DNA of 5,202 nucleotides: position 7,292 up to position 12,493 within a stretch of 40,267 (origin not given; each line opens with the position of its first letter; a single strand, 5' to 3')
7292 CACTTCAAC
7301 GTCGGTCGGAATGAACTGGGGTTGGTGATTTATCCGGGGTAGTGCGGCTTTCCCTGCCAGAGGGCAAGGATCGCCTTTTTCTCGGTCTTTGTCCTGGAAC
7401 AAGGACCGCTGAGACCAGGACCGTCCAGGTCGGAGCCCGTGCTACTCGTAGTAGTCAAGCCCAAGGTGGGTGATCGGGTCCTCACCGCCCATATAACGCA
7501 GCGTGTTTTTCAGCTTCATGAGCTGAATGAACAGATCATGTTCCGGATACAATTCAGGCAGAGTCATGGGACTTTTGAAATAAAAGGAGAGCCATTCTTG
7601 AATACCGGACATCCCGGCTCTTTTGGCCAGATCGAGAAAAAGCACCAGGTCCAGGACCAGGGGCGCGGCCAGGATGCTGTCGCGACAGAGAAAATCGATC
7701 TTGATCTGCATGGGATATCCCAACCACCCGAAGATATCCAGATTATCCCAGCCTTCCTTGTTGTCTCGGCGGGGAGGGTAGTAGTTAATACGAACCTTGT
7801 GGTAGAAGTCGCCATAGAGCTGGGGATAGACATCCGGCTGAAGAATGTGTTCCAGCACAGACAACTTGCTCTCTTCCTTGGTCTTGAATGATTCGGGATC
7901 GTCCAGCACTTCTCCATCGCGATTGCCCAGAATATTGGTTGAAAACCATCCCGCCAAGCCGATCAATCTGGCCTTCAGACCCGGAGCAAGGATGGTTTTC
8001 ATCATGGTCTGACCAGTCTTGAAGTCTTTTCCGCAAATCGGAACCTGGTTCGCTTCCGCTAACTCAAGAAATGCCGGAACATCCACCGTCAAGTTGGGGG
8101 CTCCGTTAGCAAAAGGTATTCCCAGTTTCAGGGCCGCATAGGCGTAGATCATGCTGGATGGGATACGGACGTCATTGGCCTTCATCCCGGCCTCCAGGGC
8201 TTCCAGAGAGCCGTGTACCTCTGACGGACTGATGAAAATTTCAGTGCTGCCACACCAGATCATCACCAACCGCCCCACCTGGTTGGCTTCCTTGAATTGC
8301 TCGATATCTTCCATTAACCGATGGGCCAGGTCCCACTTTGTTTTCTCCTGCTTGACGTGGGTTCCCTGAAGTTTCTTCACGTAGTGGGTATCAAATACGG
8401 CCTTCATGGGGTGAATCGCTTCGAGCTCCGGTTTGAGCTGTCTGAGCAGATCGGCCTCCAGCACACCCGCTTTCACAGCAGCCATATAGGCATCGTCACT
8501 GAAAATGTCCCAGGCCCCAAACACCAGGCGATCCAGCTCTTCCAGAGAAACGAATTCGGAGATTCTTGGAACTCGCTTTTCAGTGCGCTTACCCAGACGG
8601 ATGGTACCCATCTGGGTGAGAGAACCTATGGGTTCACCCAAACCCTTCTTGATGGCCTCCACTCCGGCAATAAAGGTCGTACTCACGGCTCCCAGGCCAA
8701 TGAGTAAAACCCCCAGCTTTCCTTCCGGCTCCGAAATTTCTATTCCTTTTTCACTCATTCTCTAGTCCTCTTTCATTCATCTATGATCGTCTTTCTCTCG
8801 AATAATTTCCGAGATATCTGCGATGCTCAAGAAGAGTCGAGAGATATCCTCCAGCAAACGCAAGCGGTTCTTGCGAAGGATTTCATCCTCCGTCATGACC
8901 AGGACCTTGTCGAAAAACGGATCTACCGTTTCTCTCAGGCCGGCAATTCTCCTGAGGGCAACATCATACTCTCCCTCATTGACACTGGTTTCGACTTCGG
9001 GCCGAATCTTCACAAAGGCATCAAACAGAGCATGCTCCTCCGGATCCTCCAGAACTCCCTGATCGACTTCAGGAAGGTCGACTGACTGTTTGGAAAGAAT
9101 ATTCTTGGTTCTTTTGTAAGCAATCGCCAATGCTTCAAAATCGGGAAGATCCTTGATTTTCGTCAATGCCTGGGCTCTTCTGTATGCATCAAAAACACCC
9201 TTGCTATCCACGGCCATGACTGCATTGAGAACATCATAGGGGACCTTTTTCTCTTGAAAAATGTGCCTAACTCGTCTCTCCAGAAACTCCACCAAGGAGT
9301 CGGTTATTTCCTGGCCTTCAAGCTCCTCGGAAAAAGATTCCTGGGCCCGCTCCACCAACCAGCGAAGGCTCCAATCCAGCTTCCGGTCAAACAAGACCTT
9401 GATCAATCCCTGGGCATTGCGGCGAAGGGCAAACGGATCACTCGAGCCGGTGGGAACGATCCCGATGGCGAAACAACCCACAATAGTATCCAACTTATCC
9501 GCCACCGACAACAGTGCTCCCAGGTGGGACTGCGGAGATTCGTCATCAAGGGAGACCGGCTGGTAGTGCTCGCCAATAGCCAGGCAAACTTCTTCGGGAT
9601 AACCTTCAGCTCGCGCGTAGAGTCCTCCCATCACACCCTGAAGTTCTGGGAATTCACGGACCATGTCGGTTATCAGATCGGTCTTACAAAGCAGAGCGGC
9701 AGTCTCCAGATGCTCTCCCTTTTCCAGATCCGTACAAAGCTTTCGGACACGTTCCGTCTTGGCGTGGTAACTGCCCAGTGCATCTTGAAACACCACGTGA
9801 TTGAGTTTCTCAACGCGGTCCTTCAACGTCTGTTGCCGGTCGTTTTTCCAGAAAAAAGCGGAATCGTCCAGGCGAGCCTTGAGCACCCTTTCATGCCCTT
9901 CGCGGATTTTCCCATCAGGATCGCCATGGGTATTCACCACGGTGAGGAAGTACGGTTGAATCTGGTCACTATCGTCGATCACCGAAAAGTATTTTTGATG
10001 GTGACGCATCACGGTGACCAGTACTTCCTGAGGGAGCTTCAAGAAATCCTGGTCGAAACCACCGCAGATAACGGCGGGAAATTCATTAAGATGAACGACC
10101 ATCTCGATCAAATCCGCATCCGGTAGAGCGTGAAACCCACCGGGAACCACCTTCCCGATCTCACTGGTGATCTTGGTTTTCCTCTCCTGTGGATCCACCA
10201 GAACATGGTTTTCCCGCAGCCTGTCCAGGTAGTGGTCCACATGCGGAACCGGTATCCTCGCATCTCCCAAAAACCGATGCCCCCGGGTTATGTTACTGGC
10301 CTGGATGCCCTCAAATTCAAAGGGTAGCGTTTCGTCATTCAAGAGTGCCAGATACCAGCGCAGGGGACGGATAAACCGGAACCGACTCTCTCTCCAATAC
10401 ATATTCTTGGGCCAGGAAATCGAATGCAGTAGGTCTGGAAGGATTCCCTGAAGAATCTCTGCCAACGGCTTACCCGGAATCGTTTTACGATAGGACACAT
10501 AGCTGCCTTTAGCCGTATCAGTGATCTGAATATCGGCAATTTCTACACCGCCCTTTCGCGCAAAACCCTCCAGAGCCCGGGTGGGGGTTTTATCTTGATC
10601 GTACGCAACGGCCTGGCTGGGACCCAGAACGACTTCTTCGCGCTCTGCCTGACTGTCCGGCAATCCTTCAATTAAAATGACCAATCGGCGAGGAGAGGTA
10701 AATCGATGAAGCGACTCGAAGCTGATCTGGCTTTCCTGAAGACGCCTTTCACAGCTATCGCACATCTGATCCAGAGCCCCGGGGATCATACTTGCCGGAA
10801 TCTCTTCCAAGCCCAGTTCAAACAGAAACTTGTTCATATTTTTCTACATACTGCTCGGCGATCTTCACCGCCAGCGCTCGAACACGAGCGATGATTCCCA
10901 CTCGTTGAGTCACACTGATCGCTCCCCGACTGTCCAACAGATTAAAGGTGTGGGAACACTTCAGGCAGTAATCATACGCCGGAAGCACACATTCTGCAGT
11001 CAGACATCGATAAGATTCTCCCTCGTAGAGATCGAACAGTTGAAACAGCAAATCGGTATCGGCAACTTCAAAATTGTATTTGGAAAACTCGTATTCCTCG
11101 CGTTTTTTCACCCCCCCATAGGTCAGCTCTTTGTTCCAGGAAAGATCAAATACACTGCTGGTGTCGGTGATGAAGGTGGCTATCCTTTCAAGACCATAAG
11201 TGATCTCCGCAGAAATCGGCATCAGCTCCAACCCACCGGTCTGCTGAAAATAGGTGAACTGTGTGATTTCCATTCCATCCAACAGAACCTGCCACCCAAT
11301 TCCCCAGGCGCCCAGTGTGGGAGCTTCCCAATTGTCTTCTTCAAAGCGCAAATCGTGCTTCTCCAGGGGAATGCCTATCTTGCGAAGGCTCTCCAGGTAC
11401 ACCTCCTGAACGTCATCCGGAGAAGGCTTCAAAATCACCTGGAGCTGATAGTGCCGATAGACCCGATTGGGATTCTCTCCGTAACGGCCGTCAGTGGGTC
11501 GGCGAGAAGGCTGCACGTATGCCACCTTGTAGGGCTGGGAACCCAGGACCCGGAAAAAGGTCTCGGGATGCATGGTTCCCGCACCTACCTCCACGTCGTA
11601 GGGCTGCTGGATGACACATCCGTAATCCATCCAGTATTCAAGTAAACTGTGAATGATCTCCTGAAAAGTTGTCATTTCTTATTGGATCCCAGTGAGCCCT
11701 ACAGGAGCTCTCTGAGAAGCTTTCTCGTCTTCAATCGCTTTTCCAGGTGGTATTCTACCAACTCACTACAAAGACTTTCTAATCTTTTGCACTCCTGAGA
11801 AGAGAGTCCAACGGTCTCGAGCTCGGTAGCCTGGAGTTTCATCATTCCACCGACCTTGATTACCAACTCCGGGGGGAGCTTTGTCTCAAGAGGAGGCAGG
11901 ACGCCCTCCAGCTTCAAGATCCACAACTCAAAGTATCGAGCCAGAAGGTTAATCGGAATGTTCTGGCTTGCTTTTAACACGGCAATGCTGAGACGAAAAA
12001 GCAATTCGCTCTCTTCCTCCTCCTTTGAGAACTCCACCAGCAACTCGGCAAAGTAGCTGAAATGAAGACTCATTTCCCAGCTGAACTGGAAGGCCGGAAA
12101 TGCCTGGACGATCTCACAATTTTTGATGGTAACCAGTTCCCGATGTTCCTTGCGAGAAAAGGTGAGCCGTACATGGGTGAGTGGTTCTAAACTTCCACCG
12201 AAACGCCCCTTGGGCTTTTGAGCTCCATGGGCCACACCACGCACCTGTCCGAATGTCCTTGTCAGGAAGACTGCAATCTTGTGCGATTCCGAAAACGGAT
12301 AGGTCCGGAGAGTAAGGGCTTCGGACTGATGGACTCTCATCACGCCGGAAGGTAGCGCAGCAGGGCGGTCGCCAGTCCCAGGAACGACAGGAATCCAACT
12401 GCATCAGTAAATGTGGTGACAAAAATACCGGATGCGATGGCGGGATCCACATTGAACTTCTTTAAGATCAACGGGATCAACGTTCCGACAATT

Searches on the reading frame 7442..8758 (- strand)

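Call 83: search_protein_families(library=pfam, proteins=[window:7442-8758:-], max_evalue=0.0001)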
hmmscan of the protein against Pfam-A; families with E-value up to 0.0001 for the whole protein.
window:7442-8758:- (438 aa): 2 families
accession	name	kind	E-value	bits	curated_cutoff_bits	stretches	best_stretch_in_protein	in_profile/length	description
PF07994.18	NAD_binding_5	-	1e-100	337.8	25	1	15-421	1-321/321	Myo-inositol-1-phosphate synthase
PF01658.22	Inos-1-P_synth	-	5.9e-31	107.3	27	1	249-361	1-107/107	Myo-inositol-1-phosphate synthase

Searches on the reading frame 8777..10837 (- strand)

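Call 83: search_protein_families(library=pfam, proteins=[window:8777-10837:-], max_evalue=0.0001)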
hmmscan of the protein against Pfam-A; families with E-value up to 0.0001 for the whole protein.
window:8777-10837:- (686 aa): 2 families
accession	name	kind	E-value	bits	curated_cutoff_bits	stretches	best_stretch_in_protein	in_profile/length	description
PF02092.22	tRNA_synt_2f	-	1.7e-195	651.5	29.2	1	4-542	1-536/536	Glycyl-tRNA synthetase beta subunit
PF05746.21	DALR_1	-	4.9e-10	39.9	22.3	1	572-668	3-101/117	DALR anticodon binding domain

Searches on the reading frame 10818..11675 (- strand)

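Call 83: search_protein_families(library=pfam, proteins=[window:10818-11675:-], max_evalue=0.0001)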
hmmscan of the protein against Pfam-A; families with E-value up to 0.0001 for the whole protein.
window:10818-11675:- (285 aa): 1 family
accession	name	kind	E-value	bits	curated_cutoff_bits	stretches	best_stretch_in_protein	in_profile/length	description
PF02091.20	tRNA-synt_2e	-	7.1e-137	455.6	27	1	4-279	1-276/278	Glycyl-tRNA synthetase alpha subunit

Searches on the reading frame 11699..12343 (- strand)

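Call 83: search_protein_families(library=pfam, proteins=[window:11699-12343:-], max_evalue=0.0001)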
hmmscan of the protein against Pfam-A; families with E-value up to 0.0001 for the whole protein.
window:11699-12343:- (214 aa): 2 families
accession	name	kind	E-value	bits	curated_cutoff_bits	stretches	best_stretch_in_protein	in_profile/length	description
PF11967.14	RecO_N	-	2.8e-21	75.8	27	1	2-82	1-80/80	Recombination protein O N terminal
PF02565.21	RecO_C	-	1.3e-08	35.2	22.1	1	88-153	3-69/157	Recombination protein O C terminal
